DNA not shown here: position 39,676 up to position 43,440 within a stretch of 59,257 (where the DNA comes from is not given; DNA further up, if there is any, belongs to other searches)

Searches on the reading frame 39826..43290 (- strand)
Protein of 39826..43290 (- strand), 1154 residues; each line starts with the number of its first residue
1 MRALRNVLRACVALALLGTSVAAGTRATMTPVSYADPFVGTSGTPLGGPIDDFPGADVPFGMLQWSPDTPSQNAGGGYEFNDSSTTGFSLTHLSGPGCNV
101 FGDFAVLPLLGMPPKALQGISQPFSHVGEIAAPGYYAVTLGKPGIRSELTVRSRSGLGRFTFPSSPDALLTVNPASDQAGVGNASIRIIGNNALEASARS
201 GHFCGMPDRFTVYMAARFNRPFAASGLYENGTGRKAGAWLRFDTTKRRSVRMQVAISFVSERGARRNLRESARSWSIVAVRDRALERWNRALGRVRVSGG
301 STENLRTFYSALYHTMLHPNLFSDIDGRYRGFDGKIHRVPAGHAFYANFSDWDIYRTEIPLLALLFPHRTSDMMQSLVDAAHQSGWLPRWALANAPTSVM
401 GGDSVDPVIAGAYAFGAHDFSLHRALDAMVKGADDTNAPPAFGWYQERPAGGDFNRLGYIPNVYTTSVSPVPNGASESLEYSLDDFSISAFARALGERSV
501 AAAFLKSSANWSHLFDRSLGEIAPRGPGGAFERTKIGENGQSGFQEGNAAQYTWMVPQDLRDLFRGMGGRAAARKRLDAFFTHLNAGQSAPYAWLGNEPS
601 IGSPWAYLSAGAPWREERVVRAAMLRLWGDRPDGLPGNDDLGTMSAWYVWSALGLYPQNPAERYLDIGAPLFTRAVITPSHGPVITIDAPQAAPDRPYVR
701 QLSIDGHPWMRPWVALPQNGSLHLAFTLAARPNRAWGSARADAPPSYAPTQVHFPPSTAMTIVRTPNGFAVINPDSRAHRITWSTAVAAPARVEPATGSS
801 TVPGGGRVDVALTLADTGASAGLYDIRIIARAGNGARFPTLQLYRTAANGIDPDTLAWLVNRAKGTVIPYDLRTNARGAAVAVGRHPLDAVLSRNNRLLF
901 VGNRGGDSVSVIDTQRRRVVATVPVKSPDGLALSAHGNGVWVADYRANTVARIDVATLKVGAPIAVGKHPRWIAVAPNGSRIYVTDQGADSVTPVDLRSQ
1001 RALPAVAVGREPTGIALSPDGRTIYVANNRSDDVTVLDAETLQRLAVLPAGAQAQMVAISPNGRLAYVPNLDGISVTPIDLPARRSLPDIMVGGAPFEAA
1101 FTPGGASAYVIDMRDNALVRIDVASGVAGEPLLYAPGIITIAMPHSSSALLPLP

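Call 66: search_protein_families(library=pfam, proteins=[window:39826-43290:-], max_evalue=0.01)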
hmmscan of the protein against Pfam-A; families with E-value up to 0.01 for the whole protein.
window:39826-43290:- (1154 aa): 11 families
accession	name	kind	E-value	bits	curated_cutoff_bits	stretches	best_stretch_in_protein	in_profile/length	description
PF07971.18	Glyco_hydro_92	-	6.3e-138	461.1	24.6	1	263-720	1-456/464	Glycosyl hydrolase family 92 catalytic domain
PF17678.7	Glyco_hydro_92N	-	1.3e-57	195.8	34.5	1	34-257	1-236/236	Glycosyl hydrolase family 92 N-terminal domain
PF21783.3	YNCE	-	6.3e-11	42.6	27.1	1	883-971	242-329/339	YNCE-like beta-propeller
PF02239.22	Cytochrom_D1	-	9.4e-10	38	25.5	1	979-1055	47-122/368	Cytochrome D1 heme domain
PF10282.15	Lactonase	-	1.3e-08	34.9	21.7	0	891-953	250-318/344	Lactonase, 7-bladed beta-propeller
PF25174.1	Beta-prop_THOC3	-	3.2e-08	33.3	305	1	973-1073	52-151/272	THOC3 beta-propeller domain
PF08450.18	SGL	-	6.4e-06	26.4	26.3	1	915-985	171-243/246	SMP-30/Gluconolactonase/LRE-like region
PF24684.1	Vgb_lyase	-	0.00017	21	50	1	925-1067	12-154/290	Virginiamycin B lyase family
PF01436.27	NHL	-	0.00018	21.8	20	0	1011-1030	3-21/28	NHL repeat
PF07676.18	PD40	-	0.0016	18.8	20.9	0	1014-1030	13-29/38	WD40-like Beta Propeller Repeat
PF01731.26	Arylesterase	-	0.0061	17.2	21.3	0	1011-1037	55-81/86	Arylesterase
